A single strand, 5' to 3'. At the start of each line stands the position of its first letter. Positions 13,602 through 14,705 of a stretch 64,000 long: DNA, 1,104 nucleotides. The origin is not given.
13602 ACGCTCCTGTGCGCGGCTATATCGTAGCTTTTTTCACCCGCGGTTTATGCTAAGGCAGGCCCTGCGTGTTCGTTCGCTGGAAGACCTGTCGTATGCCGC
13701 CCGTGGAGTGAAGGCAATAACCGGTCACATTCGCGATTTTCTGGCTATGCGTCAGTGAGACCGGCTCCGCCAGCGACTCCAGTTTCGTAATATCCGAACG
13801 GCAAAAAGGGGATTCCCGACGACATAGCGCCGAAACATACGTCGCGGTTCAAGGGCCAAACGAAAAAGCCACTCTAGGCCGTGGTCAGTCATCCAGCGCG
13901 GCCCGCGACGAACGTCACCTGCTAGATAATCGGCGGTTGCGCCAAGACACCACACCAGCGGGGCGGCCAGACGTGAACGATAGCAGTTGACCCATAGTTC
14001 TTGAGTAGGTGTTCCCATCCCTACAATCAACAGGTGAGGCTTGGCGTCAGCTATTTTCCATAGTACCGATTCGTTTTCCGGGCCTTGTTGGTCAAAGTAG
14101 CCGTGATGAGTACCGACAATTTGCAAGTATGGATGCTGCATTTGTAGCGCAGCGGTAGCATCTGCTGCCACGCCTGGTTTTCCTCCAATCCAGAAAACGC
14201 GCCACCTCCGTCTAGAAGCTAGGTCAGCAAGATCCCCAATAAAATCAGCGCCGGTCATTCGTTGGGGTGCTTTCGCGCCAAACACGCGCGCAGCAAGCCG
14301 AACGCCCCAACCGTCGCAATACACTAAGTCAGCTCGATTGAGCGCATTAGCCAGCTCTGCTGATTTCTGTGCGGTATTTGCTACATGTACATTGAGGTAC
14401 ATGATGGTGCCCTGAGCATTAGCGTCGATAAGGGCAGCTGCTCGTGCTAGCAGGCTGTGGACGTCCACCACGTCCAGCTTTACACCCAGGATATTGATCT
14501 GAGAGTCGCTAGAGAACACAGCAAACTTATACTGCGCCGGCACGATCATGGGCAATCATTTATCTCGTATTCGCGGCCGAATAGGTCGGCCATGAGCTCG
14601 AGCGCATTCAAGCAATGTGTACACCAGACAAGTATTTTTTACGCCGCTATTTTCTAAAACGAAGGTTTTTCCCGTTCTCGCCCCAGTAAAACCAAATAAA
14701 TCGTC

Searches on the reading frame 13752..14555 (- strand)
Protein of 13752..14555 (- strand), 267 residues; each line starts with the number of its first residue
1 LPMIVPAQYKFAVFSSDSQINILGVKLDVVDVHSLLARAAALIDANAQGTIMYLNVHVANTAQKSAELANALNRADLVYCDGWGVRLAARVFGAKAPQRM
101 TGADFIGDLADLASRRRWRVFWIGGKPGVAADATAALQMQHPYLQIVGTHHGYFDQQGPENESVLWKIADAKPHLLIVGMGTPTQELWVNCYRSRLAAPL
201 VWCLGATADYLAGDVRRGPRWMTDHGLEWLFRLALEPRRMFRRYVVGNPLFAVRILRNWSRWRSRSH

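Call 58: search_protein_families(library=pfam, proteins=[window:13752-14555:-], max_evalue=0.00001)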
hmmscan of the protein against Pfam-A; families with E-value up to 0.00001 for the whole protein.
window:13752-14555:- (267 aa): 1 family
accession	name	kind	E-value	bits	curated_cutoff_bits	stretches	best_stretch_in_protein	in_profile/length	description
PF03808.19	Glyco_tran_WecG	-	3.4e-57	193.3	27.4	1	75-244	1-168/168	Glycosyl transferase WecG/TagA/CpsF family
